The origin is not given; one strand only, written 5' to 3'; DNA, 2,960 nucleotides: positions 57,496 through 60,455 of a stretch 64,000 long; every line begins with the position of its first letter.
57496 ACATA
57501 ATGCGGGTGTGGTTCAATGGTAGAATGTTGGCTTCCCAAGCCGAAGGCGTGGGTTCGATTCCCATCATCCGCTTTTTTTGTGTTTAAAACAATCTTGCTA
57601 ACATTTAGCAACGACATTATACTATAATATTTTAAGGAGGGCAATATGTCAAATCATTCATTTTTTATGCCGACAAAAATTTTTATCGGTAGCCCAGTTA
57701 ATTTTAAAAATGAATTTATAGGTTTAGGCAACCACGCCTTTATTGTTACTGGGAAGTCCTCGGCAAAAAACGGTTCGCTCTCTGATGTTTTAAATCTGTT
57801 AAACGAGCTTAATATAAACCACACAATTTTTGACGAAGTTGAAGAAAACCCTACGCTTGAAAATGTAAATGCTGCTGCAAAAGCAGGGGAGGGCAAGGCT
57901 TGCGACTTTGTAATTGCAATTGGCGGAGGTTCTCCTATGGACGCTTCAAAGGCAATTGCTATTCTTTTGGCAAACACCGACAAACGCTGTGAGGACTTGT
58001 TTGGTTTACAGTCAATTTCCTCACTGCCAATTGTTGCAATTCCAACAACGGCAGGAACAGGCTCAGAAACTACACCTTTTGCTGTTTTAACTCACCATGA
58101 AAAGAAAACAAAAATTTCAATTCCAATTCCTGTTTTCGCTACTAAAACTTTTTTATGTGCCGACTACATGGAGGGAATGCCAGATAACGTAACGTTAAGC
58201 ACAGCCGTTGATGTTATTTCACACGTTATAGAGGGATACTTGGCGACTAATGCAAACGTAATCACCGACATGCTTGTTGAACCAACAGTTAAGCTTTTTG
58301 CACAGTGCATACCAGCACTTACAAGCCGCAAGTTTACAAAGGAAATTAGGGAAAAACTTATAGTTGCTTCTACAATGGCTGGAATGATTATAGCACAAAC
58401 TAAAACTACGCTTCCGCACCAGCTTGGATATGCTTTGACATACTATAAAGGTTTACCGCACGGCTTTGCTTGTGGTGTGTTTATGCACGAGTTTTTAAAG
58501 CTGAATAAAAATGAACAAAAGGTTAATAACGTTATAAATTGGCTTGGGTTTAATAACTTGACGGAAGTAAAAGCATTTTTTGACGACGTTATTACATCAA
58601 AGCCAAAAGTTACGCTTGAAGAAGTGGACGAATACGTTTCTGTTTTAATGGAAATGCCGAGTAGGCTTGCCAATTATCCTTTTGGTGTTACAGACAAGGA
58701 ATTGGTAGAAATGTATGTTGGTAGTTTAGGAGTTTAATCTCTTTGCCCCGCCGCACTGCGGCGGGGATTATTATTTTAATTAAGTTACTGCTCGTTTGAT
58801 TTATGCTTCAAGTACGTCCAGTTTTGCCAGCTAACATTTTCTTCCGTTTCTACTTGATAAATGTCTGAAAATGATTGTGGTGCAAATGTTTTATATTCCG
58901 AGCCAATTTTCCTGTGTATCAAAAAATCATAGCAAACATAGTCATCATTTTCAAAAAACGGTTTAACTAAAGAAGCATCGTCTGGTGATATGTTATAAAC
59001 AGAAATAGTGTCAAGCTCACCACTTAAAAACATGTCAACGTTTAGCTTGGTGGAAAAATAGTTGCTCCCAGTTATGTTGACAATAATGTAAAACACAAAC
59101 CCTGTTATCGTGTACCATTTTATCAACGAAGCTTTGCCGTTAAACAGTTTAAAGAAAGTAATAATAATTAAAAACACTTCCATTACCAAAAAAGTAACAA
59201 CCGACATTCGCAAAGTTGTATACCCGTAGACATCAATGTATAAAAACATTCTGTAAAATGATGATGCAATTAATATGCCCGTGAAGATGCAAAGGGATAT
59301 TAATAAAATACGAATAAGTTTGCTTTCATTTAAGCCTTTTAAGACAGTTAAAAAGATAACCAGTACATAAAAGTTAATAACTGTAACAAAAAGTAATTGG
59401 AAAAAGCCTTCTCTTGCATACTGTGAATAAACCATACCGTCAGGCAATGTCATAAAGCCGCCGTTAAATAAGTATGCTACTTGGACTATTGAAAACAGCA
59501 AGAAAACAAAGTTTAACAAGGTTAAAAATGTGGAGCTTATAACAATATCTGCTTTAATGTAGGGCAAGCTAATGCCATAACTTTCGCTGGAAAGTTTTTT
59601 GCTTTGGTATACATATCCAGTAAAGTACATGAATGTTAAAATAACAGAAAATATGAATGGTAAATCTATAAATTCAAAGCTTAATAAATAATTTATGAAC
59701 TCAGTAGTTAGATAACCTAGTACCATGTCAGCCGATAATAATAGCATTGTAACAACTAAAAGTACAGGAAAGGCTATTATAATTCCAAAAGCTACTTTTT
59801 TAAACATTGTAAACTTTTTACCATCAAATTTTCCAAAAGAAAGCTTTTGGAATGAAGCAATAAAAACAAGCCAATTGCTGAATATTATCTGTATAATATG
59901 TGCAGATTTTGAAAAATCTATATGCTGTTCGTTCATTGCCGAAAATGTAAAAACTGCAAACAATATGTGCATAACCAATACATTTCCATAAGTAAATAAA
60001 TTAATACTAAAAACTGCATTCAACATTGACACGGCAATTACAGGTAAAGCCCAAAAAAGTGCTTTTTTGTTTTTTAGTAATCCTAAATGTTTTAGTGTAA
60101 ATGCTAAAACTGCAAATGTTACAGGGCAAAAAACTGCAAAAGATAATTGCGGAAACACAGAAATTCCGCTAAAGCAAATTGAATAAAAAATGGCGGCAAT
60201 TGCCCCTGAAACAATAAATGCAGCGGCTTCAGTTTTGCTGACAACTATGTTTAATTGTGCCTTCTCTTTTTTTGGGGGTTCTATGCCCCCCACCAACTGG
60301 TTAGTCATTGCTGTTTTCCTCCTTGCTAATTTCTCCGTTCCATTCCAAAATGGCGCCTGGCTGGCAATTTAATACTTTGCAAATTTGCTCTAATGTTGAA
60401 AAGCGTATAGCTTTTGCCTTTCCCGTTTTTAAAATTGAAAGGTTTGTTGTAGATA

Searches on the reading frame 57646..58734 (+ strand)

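Call 70: search_protein_families(library=pfam, proteins=[window:57646-58734:+], max_evalue=0.00001)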
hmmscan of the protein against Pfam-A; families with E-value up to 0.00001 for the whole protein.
window:57646-58734:+ (363 aa): 3 families
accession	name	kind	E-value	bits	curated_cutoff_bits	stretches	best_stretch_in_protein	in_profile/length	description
PF00465.25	Fe-ADH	-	9.2e-44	149.4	31.3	1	9-160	1-155/168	Iron-containing alcohol dehydrogenase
PF25137.1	ADH_Fe_C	-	7.5e-24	84.9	27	1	183-307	1-127/194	Fe-containing alcohol dehydrogenase family, C-terminal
PF13685.12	Fe-ADH_2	-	7.1e-11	42.8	28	1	29-107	20-96/149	Iron-containing alcohol dehydrogenase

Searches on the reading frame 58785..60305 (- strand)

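Call 70: search_protein_families(library=pfam, proteins=[window:58785-60305:-], max_evalue=0.00001)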
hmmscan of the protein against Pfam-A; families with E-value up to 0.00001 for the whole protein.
window:58785-60305:- (506 aa): 1 family
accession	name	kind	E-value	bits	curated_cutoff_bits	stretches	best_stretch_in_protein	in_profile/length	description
PF13687.11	DUF4153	-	2.2e-56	192.1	27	1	87-443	2-366/373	Domain of unknown function (DUF4153)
